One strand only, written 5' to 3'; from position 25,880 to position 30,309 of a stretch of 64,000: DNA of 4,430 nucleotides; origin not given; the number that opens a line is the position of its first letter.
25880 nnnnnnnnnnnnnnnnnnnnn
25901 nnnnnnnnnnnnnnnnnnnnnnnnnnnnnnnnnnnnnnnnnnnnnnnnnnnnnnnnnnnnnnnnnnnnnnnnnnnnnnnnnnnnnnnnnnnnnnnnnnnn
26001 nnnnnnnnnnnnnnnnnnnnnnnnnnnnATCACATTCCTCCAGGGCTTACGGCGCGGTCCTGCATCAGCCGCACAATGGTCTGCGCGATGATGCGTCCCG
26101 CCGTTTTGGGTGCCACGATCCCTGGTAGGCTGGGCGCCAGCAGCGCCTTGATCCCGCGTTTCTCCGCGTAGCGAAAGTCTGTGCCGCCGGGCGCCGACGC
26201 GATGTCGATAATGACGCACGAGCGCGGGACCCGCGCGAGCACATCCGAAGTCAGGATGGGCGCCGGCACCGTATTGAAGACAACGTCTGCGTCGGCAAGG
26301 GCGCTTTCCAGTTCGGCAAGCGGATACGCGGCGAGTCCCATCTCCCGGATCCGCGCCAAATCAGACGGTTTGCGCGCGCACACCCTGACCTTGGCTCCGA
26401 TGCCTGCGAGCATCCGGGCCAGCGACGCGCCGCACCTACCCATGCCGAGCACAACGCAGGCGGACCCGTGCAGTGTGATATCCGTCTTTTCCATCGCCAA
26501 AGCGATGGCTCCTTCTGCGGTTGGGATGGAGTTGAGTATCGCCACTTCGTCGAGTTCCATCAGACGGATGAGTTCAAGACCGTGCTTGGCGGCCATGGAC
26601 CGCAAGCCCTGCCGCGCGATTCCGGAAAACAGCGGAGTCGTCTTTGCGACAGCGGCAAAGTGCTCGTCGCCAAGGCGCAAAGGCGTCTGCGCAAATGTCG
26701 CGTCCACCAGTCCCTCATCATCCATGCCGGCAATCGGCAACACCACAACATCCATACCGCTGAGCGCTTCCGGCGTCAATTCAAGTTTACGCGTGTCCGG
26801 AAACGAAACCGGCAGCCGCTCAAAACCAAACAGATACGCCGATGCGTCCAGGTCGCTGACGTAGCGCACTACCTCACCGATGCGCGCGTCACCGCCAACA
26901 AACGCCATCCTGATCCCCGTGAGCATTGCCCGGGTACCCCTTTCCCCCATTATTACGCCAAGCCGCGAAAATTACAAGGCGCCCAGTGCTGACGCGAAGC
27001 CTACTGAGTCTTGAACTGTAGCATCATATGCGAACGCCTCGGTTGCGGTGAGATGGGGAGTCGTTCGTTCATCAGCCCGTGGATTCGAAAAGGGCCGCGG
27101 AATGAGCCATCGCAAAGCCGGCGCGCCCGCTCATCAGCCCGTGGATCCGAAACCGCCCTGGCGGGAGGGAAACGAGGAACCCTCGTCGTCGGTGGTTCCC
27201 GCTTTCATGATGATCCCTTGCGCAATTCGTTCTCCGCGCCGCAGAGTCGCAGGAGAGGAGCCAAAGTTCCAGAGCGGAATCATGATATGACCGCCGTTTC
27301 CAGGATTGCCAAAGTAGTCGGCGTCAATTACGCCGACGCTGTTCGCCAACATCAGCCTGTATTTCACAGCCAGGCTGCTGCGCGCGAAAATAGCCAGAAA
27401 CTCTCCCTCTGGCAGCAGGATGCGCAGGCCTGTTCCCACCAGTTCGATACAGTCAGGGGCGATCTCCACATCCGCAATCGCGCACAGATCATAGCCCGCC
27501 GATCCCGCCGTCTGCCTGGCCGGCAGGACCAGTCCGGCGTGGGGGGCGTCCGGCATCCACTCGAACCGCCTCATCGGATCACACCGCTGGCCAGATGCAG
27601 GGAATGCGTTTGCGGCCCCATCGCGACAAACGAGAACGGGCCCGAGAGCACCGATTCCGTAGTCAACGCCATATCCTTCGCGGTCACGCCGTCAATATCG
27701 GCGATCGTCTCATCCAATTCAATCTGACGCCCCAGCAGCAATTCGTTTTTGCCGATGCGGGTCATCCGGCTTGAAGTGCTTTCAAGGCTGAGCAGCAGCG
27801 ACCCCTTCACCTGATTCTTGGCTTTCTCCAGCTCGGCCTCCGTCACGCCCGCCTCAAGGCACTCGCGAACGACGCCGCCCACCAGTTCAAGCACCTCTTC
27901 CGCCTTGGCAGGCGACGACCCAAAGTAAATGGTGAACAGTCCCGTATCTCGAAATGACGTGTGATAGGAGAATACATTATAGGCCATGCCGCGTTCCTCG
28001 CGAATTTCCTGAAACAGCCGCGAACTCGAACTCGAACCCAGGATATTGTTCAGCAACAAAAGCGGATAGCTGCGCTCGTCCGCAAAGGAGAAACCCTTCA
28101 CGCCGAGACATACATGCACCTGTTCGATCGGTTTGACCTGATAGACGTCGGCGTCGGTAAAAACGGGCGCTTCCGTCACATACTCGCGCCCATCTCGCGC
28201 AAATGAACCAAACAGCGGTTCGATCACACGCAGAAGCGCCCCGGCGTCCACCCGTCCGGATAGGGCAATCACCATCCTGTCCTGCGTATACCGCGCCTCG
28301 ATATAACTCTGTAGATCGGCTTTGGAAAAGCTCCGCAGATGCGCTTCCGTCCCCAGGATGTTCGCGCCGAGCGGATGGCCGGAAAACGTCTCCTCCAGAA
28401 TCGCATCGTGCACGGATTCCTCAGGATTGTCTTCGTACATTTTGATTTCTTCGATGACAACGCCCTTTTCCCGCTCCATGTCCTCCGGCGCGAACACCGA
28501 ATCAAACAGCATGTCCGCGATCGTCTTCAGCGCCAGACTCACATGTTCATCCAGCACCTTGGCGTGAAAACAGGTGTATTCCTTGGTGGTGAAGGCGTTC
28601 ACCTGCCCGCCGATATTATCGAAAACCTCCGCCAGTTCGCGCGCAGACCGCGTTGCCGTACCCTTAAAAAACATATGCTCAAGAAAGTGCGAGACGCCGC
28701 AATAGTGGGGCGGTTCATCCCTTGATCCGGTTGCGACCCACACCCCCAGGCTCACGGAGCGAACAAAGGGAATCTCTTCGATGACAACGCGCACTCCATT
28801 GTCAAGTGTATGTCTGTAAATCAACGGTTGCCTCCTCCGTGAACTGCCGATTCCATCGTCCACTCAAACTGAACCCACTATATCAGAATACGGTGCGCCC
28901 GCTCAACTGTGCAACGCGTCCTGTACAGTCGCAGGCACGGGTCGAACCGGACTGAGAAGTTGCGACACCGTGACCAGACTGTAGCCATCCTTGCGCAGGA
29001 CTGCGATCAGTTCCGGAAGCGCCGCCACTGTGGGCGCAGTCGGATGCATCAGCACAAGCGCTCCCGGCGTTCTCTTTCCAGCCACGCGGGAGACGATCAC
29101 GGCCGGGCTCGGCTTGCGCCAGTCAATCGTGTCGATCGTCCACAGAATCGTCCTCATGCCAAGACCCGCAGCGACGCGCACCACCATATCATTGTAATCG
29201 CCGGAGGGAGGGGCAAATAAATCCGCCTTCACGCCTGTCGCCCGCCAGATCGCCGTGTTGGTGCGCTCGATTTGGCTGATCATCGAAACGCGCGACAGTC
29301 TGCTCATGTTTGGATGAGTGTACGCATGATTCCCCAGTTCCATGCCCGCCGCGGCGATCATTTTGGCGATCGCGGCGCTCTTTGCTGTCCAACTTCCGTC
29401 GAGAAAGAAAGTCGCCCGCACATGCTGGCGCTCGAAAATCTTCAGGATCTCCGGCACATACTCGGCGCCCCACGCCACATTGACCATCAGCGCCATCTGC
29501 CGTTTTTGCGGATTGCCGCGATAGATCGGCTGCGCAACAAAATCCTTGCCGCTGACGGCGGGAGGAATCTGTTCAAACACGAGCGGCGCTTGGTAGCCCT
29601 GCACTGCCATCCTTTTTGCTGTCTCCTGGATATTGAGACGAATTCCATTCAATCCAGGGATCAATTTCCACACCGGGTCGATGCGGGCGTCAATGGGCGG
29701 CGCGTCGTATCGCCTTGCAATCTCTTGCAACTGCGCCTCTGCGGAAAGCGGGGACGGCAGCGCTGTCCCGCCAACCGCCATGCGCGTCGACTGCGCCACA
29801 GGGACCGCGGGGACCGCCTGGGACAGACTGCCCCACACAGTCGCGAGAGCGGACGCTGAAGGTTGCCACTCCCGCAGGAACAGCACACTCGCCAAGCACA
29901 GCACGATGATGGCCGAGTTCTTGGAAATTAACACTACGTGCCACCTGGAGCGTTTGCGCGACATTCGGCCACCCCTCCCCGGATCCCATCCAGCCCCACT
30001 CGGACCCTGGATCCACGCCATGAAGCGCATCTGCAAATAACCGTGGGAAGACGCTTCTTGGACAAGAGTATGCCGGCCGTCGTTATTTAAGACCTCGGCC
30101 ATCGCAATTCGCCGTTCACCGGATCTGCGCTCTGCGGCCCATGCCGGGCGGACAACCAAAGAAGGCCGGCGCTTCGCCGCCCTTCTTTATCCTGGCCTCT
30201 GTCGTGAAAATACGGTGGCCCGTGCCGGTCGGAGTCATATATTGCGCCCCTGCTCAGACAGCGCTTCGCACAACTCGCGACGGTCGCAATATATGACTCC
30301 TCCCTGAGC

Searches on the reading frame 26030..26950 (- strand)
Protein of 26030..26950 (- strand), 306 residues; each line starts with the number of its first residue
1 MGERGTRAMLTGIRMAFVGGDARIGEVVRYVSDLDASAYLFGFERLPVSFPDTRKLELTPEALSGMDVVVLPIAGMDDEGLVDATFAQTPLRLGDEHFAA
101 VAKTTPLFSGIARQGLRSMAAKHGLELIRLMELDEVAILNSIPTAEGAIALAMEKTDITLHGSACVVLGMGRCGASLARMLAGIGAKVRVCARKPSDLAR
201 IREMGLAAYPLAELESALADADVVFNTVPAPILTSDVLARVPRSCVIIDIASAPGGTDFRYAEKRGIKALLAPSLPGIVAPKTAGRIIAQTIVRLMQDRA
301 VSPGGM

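Call 73: search_protein_families(library=pfam, proteins=[window:26030-26950:-], max_evalue=0.00001)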
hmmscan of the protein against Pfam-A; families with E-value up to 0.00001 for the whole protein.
window:26030-26950:- (306 aa): 6 families
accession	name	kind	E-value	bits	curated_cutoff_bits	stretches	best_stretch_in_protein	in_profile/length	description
PF16924.11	DpaA_N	-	6e-27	94.5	29.2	1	15-131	2-116/116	Dipicolinate synthase subunit A N-terminal domain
PF02826.25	2-Hacid_dh_C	-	8.6e-10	38.7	25.1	1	158-251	32-127/178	D-isomer specific 2-hydroxyacid dehydrogenase, NAD binding domain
PF01488.26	Shikimate_DH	-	1.8e-07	31.8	24.3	1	151-251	2-112/138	Shikimate / quinate 5-dehydrogenase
PF01262.27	AlaDh_PNT_C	-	4.1e-07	30.1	23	1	163-295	29-181/214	Alanine dehydrogenase/PNT, C-terminal domain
PF03807.23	F420_oxidored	-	9.9e-07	29.7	21.6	1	167-251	4-92/94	NADP oxidoreductase coenzyme F420-dependent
PF00670.27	AdoHcyase_NAD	-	8.8e-06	26.4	27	0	154-252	15-111/162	S-adenosyl-L-homocysteine hydrolase, NAD binding domain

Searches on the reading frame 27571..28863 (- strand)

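Call 73: search_protein_families(library=pfam, proteins=[window:27571-28863:-], max_evalue=0.00001)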
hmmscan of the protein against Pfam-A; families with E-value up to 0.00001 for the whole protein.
window:27571-28863:- (430 aa): 2 families
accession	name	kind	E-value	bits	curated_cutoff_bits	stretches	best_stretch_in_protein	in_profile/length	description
PF00675.25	Peptidase_M16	-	1.3e-43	148.9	22.3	1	25-172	1-148/149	Insulinase (Peptidase family M16)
PF05193.26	Peptidase_M16_C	-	5.4e-42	144.2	23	1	178-351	1-180/181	Peptidase M16 inactive domain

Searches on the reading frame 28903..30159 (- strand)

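Call 11: search_protein_families(library=pfam, proteins=[window:28903-30159:-])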
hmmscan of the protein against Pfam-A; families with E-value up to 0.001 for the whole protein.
window:28903-30159:- (418 aa): 1 family
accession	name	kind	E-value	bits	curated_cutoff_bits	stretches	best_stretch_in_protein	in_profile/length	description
PF01522.26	Polysacc_deac_1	-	6.4e-29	100.9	23.1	1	215-337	2-123/124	Polysaccharide deacetylase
